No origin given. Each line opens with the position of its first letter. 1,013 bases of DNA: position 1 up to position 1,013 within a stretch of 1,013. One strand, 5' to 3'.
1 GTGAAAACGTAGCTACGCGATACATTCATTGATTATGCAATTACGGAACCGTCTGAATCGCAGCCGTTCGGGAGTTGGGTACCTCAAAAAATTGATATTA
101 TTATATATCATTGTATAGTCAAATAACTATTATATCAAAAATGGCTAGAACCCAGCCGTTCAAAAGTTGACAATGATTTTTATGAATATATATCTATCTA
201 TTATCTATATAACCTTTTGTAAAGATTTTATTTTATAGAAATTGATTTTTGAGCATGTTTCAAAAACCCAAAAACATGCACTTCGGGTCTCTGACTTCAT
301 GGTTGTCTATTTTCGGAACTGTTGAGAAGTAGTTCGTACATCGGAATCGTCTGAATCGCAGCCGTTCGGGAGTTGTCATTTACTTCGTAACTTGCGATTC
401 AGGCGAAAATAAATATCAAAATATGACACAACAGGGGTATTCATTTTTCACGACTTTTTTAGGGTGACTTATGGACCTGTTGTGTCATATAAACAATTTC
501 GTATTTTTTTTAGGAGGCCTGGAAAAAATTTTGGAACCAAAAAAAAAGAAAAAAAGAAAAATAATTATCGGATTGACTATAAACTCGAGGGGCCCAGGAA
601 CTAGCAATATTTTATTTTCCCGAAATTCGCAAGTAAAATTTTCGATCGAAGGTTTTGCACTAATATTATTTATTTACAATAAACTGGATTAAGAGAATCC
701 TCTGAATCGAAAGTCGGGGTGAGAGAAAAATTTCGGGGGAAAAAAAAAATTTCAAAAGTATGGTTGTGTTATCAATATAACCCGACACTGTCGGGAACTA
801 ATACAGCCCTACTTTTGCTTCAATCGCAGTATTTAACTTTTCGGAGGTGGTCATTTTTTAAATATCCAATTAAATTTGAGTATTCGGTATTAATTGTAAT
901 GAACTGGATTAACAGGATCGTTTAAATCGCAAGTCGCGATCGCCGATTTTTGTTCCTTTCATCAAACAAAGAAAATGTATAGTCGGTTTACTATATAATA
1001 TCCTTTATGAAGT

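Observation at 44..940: Family of short repeats sharing a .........(A/C)AG ... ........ core, with two near-identical 34-bp copies and at least four degenerate relatives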

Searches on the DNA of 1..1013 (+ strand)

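Call 4: search_rna_families(source=window, threshold=evalue, max_evalue=10, show_alignments=3)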
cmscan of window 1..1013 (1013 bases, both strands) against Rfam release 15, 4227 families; matches with E-value up to 10: 8.
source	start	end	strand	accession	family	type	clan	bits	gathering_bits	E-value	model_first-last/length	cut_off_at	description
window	421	492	+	RF04127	MIR8007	Gene; miRNA;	-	20.3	195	0.29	1-226/226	no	MIR8007 microRNA precursor family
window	689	874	-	RF02414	rli60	Gene; sRNA;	-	19.9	60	8.6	1-191/191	no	Listeria sRNA rli60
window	927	1009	+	RF02515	AfaR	Gene; sRNA;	-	18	100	1.7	1-234/234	no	AfaR small RNA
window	633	709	+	RF02153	NBR2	Gene; lncRNA;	-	17.6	40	9.5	1-63/63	no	Neighbour of BRCA1 gene 2 converved region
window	737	806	-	RF02077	STnc220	Gene; sRNA;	-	17.4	60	7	1-79/79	no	Salmonella enterica sRNA STnc220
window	414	507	+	RF02515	AfaR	Gene; sRNA;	-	14.7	100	9.2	1-234/234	no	AfaR small RNA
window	607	717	-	RF02881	MH_s25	Gene; sRNA;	-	14.5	114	6.7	1-207/207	no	Mesorhizobail RNA 25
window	596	692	+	RF02060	STnc410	Gene; sRNA;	-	12.5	50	7.2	1-158/158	no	Enterobacterial sRNA STnc410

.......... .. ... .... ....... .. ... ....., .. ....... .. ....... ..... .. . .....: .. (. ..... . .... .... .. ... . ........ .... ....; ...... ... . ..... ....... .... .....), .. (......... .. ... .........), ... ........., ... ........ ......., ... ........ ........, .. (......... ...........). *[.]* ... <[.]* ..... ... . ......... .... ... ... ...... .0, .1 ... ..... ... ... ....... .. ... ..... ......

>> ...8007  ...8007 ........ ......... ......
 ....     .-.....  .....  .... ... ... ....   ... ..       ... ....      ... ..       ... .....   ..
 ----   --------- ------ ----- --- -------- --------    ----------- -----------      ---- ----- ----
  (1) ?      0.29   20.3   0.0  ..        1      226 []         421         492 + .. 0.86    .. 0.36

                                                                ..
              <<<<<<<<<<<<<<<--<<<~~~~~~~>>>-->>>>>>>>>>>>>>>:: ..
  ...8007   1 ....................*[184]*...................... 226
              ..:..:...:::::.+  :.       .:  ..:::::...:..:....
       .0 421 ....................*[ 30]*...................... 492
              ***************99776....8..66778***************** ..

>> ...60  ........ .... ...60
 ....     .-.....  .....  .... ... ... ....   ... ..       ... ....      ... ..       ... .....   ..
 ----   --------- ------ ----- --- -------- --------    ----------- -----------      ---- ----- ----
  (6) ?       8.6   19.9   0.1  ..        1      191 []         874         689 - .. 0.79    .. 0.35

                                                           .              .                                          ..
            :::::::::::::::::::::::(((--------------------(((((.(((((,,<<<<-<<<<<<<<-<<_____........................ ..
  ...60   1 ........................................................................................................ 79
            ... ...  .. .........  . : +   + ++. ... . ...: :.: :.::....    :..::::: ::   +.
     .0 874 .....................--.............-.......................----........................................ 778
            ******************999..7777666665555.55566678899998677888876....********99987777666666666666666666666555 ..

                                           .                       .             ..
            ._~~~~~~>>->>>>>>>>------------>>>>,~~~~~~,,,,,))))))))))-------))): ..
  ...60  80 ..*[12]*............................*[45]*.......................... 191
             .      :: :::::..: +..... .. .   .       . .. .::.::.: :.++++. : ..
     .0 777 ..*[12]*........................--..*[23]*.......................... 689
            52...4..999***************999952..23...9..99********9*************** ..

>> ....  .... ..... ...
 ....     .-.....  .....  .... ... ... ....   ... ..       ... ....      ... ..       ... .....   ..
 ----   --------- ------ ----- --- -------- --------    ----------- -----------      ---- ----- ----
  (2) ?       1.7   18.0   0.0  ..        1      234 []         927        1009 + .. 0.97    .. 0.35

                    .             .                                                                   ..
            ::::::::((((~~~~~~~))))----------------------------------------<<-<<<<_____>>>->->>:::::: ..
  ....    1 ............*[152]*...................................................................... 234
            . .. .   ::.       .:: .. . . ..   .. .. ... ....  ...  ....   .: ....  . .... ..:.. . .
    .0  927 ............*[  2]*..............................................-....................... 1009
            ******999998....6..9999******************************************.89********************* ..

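Call 8: search_dna_similar(query=window:1-1013:+, collection=phages, mode=distant)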
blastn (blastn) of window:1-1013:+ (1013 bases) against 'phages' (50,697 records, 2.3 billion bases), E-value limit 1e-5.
No match.

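Call 9: search_dna_similar(query=window:1-1013:+, collection=plasmids, mode=distant)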
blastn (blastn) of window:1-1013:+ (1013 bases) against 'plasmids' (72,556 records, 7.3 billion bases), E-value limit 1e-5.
No match.

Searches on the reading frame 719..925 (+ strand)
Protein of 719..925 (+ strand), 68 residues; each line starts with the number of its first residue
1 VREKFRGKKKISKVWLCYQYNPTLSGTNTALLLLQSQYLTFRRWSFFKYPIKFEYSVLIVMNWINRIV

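Call 30: find_encoding_contigs(protein=window:719-925:+, flank=10000, max_places=10)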
Protein window:719-925:+ (68 aa): no gene with exactly this product is on record in the collection.
